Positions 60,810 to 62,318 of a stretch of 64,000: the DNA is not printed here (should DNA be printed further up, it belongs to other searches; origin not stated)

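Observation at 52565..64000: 11-kb redox supercluster: ACAD-EtfAB / HdrA::MvhD / HdrD / two 4-Cys mini-proteins / TrxR / Fd-MvhD-Fd-MvhD / NfnAB-like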

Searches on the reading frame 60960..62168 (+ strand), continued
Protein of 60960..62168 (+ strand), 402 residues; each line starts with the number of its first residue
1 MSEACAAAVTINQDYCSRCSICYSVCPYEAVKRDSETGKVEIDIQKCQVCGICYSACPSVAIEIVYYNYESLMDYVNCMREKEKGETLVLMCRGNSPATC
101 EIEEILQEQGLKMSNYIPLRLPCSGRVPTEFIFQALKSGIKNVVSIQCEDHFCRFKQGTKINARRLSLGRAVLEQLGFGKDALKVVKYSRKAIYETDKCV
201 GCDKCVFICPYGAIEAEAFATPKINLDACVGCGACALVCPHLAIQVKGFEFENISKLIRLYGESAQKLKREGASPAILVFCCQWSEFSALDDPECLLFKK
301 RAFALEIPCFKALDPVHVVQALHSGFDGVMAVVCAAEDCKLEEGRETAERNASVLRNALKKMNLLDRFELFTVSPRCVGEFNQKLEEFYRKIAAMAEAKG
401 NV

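Call 63: find_homologous_proteins(query=P0135, max_evalue=1e-30)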
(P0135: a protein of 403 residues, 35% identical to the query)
Query P0135 (403 aa): 81 proteins with E <= 1e-30 among 2477 candidates.
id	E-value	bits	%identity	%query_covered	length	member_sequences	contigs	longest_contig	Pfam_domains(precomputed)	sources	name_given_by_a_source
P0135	5.5e-270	913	100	100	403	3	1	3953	PF14697.12,PF02662.22,PF12837.13,PF13484.12,PF12838.13,PF13534.12,PF13459.12,PF12800.13,PF12797.13,PF00037.33,PF25160.2,PF13237.12,PF13183.12,PF13187.12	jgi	jgi:coenzyme F420-reducing hydrogenase delta subunit/ferredoxin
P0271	2.1e-155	536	58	98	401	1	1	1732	PF14697.12,PF02662.22,PF12837.13,PF13746.12,PF13484.12,PF12838.13,PF13534.12,PF12800.13,PF12797.13,PF00037.33,PF25160.2,PF13237.12,PF13183.12,PF13187.12,PF18096.7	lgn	-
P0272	6.8e-155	534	60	96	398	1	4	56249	PF14697.12,PF02662.22,PF12837.13,PF13484.12,PF12838.13,PF13534.12,PF13459.12,PF12800.13,PF12797.13,PF00037.33,PF25160.2,PF13237.12,PF13183.12,PF13187.12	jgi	-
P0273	1.9e-154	533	59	96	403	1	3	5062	PF14697.12,PF02662.22,PF12837.13,PF13484.12,PF12838.13,PF13534.12,PF13459.12,PF12800.13,PF12797.13,PF00037.33,PF25160.2,PF13237.12,PF13183.12,PF13187.12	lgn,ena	-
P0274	5.7e-154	531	57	98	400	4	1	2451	PF14697.12,PF02662.22,PF12837.13,PF13746.12,PF12798.13,PF13484.12,PF12838.13,PF13534.12,PF12800.13,PF12797.13,PF00037.33,PF25160.2,PF13237.12,PF13183.12,PF13187.12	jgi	jgi:coenzyme F420-reducing hydrogenase delta subunit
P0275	7.0e-154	531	59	95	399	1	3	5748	PF14697.12,PF02662.22,PF12837.13,PF13484.12,PF12838.13,PF13534.12,PF12800.13,PF12797.13,PF00037.33,PF25160.2,PF13237.12,PF13183.12,PF13187.12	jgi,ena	-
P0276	6.8e-151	521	58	98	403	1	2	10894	PF14697.12,PF02662.22,PF12837.13,PF13484.12,PF12838.13,PF13534.12,PF13459.12,PF12800.13,PF12797.13,PF00037.33,PF25160.2,PF13237.12,PF13183.12,PF13187.12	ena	-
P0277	1.6e-149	517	56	96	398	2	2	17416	PF14697.12,PF02662.22,PF12837.13,PF13247.12,PF13484.12,PF12838.13,PF13534.12,PF13459.12,PF12800.13,PF12797.13,PF00037.33,PF25160.2,PF13237.12,PF13183.12,PF13187.12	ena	-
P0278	4.0e-149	515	57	95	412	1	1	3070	PF14697.12,PF02662.22,PF12837.13,PF13484.12,PF12838.13,PF13534.12,PF12800.13,PF12797.13,PF00037.33,PF25160.2,PF13237.12,PF13183.12,PF13187.12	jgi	jgi:coenzyme F420-reducing hydrogenase delta subunit/ferredoxin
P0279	5.9e-149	515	57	95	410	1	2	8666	PF14697.12,PF02662.22,PF12837.13,PF13484.12,PF12838.13,PF13534.12,PF12800.13,PF12797.13,PF00037.33,PF25160.2,PF13237.12,PF13183.12,PF13187.12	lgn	-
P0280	1.0e-146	507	55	96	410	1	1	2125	PF14697.12,PF02662.22,PF12837.13,PF13484.12,PF12838.13,PF13534.12,PF12800.13,PF12797.13,PF00037.33,PF25160.2,PF13237.12,PF13183.12,PF13187.12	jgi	jgi:coenzyme F420-reducing hydrogenase delta subunit/ferredoxin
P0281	1.4e-146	507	56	95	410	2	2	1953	PF14697.12,PF02662.22,PF12837.13,PF13484.12,PF12838.13,PF13534.12,PF12800.13,PF12797.13,PF00037.33,PF25160.2,PF13237.12,PF13183.12,PF13187.12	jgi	jgi:F420-non-reducing hydrogenase iron-sulfur subunit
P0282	2.5e-146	506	58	95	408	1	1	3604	PF14697.12,PF02662.22,PF12837.13,PF13484.12,PF12838.13,PF13534.12,PF13459.12,PF12800.13,PF12797.13,PF00037.33,PF25160.2,PF13237.12,PF13183.12,PF13187.12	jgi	jgi:coenzyme F420-reducing hydrogenase delta subunit/Fe-S-cluster-containing dehydrogenase component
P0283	3.4e-140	486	54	95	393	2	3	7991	PF14697.12,PF02662.22,PF12837.13,PF13484.12,PF12838.13,PF12800.13,PF12797.13,PF00037.33,PF25160.2,PF13237.12,PF13183.12,PF13187.12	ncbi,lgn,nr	ncbi:TPA: hypothetical protein DCX15_02345 [bacterium]|nr:hypothetical protein [bacterium]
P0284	3.9e-125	436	59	80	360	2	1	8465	PF14697.12,PF02662.22,PF12837.13,PF13746.12,PF13484.12,PF12838.13,PF13534.12,PF13459.12,PF12800.13,PF12797.13,PF00037.33,PF25160.2,PF13237.12,PF13183.12,PF13187.12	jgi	-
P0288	1.2e-100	356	42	95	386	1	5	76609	PF14697.12,PF02662.22,PF12837.13,PF13247.12,PF13484.12,PF12838.13,PF13534.12,PF12800.13,PF12797.13,PF00037.33,PF25160.2,PF13237.12,PF13183.12,PF13370.12,PF13187.12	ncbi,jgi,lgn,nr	ncbi:MAG: hydrogenase iron-sulfur subunit [Euryarchaeota archaeon]|nr:hydrogenase iron-sulfur subuni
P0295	2.2e-82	295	39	93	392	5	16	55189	PF14697.12,PF02662.22,PF12837.13,PF13484.12,PF12838.13,PF13534.12,PF12800.13,PF12797.13,PF00037.33,PF13237.12,PF13183.12,PF13187.12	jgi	jgi:coenzyme F420-reducing hydrogenase delta subunit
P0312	6.2e-77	278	37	94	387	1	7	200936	PF14697.12,PF02662.22,PF12837.13,PF13484.12,PF12838.13,PF13534.12,PF13459.12,PF12800.13,PF12797.13,PF00037.33,PF25160.2,PF13237.12,PF13183.12,PF13187.12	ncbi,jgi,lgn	jgi:coenzyme F420-reducing hydrogenase delta subunit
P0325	2.2e-69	253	35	94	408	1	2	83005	PF14697.12,PF02662.22,PF12837.13,PF13484.12,PF12838.13,PF13534.12,PF13459.12,PF12800.13,PF12797.13,PF00037.33,PF25160.2,PF13237.12,PF13183.12,PF13187.12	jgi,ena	-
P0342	8.7e-60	221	31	98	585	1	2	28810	PF14697.12,PF02662.22,PF12837.13,PF12798.13,PF13484.12,PF12838.13,PF13534.12,PF13459.12,PF12800.13,PF12797.13,PF00037.33,PF25160.2,PF13237.12,PF13183.12,PF13187.12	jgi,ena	-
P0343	1.2e-59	221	32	93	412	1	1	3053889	PF14697.12,PF02662.22,PF12837.13,PF13484.12,PF12838.13,PF12800.13,PF12797.13,PF00037.33,PF25160.2,PF13237.12,PF13183.12,PF13187.12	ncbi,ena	-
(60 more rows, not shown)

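Call 64: find_encoding_contigs(protein=P0272, flank=10000, max_places=1)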
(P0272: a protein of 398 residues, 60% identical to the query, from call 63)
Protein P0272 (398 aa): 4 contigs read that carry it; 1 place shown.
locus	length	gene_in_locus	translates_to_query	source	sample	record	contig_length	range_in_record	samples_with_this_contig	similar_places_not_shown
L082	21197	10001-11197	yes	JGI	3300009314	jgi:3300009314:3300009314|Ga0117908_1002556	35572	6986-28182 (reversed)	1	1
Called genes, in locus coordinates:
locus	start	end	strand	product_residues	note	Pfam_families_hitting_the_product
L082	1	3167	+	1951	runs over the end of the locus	PF13529:Peptidase_C39_2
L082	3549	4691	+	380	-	PF02558:ApbA (weak), PF03807:F420_oxidored (faint), PF02317:Octopine_DH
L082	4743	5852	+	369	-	PF02746:MR_MLE_N, PF13378:MR_MLE_C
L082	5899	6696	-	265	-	-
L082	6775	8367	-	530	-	PF14522:Cytochrome_C7 (faint), PF09699:Paired_CXXCH_1 (faint), PF22113:Mtrc-MtrF_II-IV_dom (faint), PF14537:Cytochrom_c3_2 (weak)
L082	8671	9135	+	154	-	PF01597:GCV_H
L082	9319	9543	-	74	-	PF10418:DHODB_Fe-S_bind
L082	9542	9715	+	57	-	PF02662:FlpD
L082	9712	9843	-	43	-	-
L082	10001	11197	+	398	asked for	PF13237:Fer4_10 (weak), PF14697:Fer4_21 (weak), PF12838:Fer4_7, PF13187:Fer4_9 (weak), PF00037:Fer4 (weak), PF02662:FlpD, PF14697:Fer4_21, PF02662:FlpD, +13 more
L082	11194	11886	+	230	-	PF12225:DUF5981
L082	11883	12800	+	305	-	PF02219:MTHFR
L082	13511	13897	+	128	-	PF01040:UbiA (weak)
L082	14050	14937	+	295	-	PF01040:UbiA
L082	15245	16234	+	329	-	PF21948:LplA-B_cat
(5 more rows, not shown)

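Call 65: find_encoding_contigs(protein=P0288, flank=10000, max_places=1)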
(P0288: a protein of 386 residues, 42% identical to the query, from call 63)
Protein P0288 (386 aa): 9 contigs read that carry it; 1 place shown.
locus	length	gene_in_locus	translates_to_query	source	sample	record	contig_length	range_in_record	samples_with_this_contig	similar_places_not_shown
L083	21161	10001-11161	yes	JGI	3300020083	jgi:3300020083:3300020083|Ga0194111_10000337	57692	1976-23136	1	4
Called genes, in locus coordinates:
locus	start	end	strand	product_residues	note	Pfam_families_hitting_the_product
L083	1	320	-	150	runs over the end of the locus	PF01257:2Fe-2S_thioredx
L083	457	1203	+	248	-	PF01656:CbiA, PF02374:ArsA_ATPase, PF13614:AAA_31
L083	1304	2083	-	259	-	PF03599:CdhD (weak), PF00809:Pterin_bind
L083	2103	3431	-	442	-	PF04060:FeS, PF03599:CdhD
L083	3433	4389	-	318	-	PF03599:CdhD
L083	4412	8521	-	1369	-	PF03063:Prismane, PF18537:CODH_A_N, PF03598:CdhC, PF19436:ACS_CODH_B_C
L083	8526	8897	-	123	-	PF13187:Fer4_9 (faint), PF14697:Fer4_21 (weak), PF13247:Fer4_11, PF12838:Fer4_7 (weak), PF25160:LdpA_Fe-S-bd (weak), PF00037:Fer4 (weak), PF12837:Fer4_6 (weak), PF13237:Fer4_10 (weak), +1 more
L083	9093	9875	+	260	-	PF02634:FdhD-NarQ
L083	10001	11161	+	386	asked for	PF13237:Fer4_10, PF14697:Fer4_21, PF12838:Fer4_7, PF13187:Fer4_9, PF00037:Fer4 (weak), PF02662:FlpD, PF14697:Fer4_21, PF02662:FlpD, +15 more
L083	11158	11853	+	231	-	PF12225:DUF5981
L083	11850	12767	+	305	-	PF02219:MTHFR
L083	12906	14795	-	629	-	PF00111:Fer2, PF17650:RACo_linker, PF17651:Raco_middle, PF14574:RACo_C_ter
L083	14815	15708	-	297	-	PF00763:THF_DHG_CYH, PF02882:THF_DHG_CYH_C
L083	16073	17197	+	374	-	PF00091:Tubulin, PF12327:FtsZ_C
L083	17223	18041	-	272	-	PF05345:He_PIG, PF17963:Big_9 (faint)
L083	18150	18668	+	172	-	PF00252:Ribosomal_L16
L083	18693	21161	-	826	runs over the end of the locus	PF13191:AAA_16, PF07719:TPR_2 (faint), PF14938:SNAP (faint), PF17874:TPR_MalT (weak), PF13424:TPR_12, PF17874:TPR_MalT, PF13432:TPR_16 (weak), PF13424:TPR_12, +8 more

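Call 66: find_encoding_contigs(protein=P0295, flank=10000, max_places=1)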
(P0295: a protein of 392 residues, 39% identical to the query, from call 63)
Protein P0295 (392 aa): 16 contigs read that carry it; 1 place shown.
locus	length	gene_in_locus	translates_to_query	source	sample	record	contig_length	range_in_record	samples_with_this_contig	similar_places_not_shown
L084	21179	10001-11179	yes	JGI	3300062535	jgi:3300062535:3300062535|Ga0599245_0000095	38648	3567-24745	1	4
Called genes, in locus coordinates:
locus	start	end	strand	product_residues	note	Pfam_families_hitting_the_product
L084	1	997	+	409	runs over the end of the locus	-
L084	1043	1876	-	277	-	PF01925:TauE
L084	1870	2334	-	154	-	PF01980:TrmO_N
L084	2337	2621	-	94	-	PF02583:Trns_repr_metal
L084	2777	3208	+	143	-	PF02662:FlpD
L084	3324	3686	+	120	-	PF02635:DsrE, PF13686:DrsE_2 (weak)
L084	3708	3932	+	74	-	PF01206:TusA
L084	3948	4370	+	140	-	PF02662:FlpD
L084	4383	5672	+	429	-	PF00070:Pyr_redox (faint), PF07992:Pyr_redox_2 (faint), PF12831:FAD_oxidored (weak), PF13450:NAD_binding_8 (faint)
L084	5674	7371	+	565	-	PF01946:Thi4 (weak), PF07992:Pyr_redox_2, PF12831:FAD_oxidored (weak), PF00037:Fer4 (weak), PF13237:Fer4_10, PF14697:Fer4_21, PF12838:Fer4_7, PF13187:Fer4_9, +7 more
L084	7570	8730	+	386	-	PF00037:Fer4 (faint), PF13183:Fer4_8 (weak)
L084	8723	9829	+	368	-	PF04432:FrhB_FdhB_C (weak), PF13484:Fer4_16 (faint), PF13237:Fer4_10 (faint), PF00037:Fer4 (faint), PF13183:Fer4_8 (weak)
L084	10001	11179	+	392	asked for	PF13187:Fer4_9 (weak), PF13237:Fer4_10 (weak), PF14697:Fer4_21 (weak), PF02662:FlpD, PF00037:Fer4 (weak), PF14697:Fer4_21, PF12838:Fer4_7, PF02662:FlpD, +9 more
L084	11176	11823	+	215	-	PF12225:DUF5981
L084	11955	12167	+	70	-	-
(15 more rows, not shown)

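Call 67: find_encoding_contigs(protein=P0343, flank=10000, max_places=1)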
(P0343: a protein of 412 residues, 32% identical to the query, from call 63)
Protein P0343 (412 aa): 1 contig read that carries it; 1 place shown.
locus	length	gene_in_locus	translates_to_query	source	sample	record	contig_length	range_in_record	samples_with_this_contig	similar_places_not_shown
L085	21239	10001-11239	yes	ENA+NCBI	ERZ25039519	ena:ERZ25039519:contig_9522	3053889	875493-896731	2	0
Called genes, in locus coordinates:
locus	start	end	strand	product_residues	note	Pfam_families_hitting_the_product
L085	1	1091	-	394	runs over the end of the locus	PF01926:MMR_HSR1, PF02421:FeoB_N (weak), PF16897:MMR_HSR1_Xtn, PF02824:TGS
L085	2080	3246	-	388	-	-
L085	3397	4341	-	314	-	PF00106:adh_short, PF08659:KR, PF13561:adh_short_C2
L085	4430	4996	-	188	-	PF00440:TetR_N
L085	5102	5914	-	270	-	PF01609:DDE_Tnp_1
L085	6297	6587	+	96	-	-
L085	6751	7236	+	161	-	-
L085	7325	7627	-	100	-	-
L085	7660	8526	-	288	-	-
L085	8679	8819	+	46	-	-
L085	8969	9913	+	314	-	PF01266:DAO (faint), PF07992:Pyr_redox_2, PF12831:FAD_oxidored (weak), PF13738:Pyr_redox_3, PF00743:FMO-like (weak), PF00070:Pyr_redox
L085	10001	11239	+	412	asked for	PF00037:Fer4 (weak), PF13237:Fer4_10 (weak), PF02662:FlpD, PF13237:Fer4_10, PF14697:Fer4_21, PF12838:Fer4_7, PF00037:Fer4, PF02662:FlpD, +9 more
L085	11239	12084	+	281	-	PF10418:DHODB_Fe-S_bind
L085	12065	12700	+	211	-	PF14691:Fer4_20, PF07992:Pyr_redox_2 (weak), PF13450:NAD_binding_8 (weak)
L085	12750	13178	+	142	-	PF07992:Pyr_redox_2, PF13738:Pyr_redox_3 (weak), PF00070:Pyr_redox (weak)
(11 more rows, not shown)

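Call 69: find_encoding_contigs(protein=P0312, flank=10000, max_places=1)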
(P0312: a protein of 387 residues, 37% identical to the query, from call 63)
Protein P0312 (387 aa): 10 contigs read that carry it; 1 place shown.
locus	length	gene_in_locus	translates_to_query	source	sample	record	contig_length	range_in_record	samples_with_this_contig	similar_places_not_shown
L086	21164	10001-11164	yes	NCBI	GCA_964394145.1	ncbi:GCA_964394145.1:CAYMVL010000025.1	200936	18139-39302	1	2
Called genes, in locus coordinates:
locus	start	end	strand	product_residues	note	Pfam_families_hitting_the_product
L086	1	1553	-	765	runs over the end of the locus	PF00708:Acylphosphatase, PF07503:zf-HYPF, PF01300:Sua5_yciO_yrdC, PF17788:HypF_C, PF00814:TsaD (faint), PF22521:HypF_C_2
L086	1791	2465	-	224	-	PF02492:cobW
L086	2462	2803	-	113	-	PF01155:HypA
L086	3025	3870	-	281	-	PF10418:DHODB_Fe-S_bind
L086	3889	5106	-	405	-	PF12838:Fer4_7 (weak), PF13237:Fer4_10 (weak), PF02662:FlpD, PF00037:Fer4 (weak), PF14697:Fer4_21, PF12838:Fer4_7, PF00037:Fer4, PF02662:FlpD, +9 more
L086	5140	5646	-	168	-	PF00581:Rhodanese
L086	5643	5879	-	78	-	-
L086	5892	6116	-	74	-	PF01106:NifU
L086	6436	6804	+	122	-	PF01022:HTH_5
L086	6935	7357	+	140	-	PF02662:FlpD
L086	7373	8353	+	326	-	PF01058:Oxidored_q6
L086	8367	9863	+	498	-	PF27537:HoxH, PF00374:NiFeSe_Hases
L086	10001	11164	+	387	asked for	PF00037:Fer4 (weak), PF13237:Fer4_10 (weak), PF14697:Fer4_21, PF12838:Fer4_7 (weak), PF02662:FlpD, PF13237:Fer4_10, PF14697:Fer4_21, PF02662:FlpD, +12 more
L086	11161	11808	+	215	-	PF12225:DUF5981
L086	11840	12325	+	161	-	PF01058:Oxidored_q6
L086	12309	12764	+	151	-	PF00329:Complex1_30kDa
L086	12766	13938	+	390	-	PF00374:NiFeSe_Hases, PF00346:Complex1_49kDa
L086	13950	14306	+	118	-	PF13187:Fer4_9, PF12837:Fer4_6 (faint), PF13237:Fer4_10 (faint), PF12838:Fer4_7, PF13484:Fer4_16 (faint), PF00037:Fer4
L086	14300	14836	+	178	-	PF01750:HycI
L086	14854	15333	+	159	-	PF01750:HycI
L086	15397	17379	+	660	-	PF00890:FAD_binding_2, PF01134:GIDA (weak), PF01266:DAO (weak), PF07992:Pyr_redox_2 (weak), PF12831:FAD_oxidored, PF13450:NAD_binding_8 (weak), PF12838:Fer4_7 (weak), PF14697:Fer4_21, +8 more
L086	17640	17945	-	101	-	PF01910:Thiamine_BP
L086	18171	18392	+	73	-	-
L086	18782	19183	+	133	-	PF07736:CM_1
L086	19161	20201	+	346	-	PF18152:DAHP_snth_FXD, PF00793:DAHP_synth_1, PF03102:NeuB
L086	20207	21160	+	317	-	PF06574:FAD_syn, PF01687:Flavokinase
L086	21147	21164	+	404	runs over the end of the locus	PF00579:tRNA-synt_1b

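Call 70: find_encoding_contigs(protein=P0325, flank=10000, max_places=1)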
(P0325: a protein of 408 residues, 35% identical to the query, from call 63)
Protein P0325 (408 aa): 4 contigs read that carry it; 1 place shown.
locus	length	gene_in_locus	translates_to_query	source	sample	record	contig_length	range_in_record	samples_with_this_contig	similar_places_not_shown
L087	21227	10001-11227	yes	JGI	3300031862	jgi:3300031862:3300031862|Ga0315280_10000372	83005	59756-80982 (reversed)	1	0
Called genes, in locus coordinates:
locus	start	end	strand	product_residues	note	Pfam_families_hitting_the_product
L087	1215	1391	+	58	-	-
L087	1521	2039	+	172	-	-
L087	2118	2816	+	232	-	-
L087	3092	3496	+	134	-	PF18894:PhageMetallopep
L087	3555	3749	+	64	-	PF04014:MazE_antitoxin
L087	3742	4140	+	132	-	PF01850:PIN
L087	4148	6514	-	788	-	PF00890:FAD_binding_2 (weak), PF01266:DAO (weak), PF07992:Pyr_redox_2 (weak), PF13450:NAD_binding_8, PF12838:Fer4_7, PF13187:Fer4_9, PF13237:Fer4_10, PF02662:FlpD, +15 more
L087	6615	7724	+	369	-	PF13183:Fer4_8, PF13237:Fer4_10 (weak), PF13187:Fer4_9, PF13534:Fer4_17, PF02754:CCG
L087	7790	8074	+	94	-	PF04014:MazE_antitoxin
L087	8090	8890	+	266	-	PF01135:PCMT, PF01209:Ubie_methyltran, PF06325:PrmA, PF13489:Methyltransf_23, PF13847:Methyltransf_31, PF08241:Methyltransf_11, PF08242:Methyltransf_12, PF13649:Methyltransf_25, +3 more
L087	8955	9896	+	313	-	PF00890:FAD_binding_2 (faint), PF01266:DAO (faint), PF01946:Thi4 (faint), PF03486:HI0933_like (faint), PF07992:Pyr_redox_2, PF12831:FAD_oxidored (weak), PF13738:Pyr_redox_3, PF00070:Pyr_redox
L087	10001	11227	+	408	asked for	PF13237:Fer4_10, PF02662:FlpD, PF13237:Fer4_10, PF00037:Fer4, PF12838:Fer4_7, PF13187:Fer4_9, PF14697:Fer4_21, PF00037:Fer4, +13 more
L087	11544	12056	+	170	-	PF10418:DHODB_Fe-S_bind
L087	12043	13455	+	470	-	PF03807:F420_oxidored (faint), PF14691:Fer4_20, PF01262:AlaDh_PNT_C (faint), PF07992:Pyr_redox_2, PF13241:NAD_binding_7 (faint), PF01266:DAO (weak), PF13450:NAD_binding_8 (weak), PF00070:Pyr_redox (weak), +2 more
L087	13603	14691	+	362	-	-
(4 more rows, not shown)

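Call 71: find_encoding_contigs(protein=P0342, flank=10000, max_places=1)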
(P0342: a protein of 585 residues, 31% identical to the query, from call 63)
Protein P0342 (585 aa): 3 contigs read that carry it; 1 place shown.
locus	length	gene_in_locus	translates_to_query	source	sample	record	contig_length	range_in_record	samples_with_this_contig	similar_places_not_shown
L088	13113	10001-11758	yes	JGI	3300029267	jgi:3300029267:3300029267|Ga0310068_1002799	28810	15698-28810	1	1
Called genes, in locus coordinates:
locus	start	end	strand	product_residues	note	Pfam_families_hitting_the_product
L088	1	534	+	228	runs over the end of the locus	PF00005:ABC_tran, PF02463:SMC_N (faint), PF13304:AAA_21 (faint)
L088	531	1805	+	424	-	PF12704:MacB_PCD, PF02687:FtsX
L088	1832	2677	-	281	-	PF00248:Aldo_ket_red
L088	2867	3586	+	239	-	-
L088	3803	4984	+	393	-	PF01937:ARMT1-like_dom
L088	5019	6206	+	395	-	PF01546:Peptidase_M20, PF07687:M20_dimer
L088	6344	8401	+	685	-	PF13240:Zn_Ribbon_1 (weak), PF06439:3keto-disac_hyd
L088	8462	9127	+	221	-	PF00702:Hydrolase, PF12710:HAD, PF08282:Hydrolase_3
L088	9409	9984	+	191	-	-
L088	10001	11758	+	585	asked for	PF12838:Fer4_7, PF13237:Fer4_10, PF00037:Fer4, PF02662:FlpD, PF00037:Fer4, PF12837:Fer4_6, PF12838:Fer4_7, PF13187:Fer4_9, +15 more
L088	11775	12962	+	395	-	PF04422:FrhB_FdhB_N, PF04432:FrhB_FdhB_C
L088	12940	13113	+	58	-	?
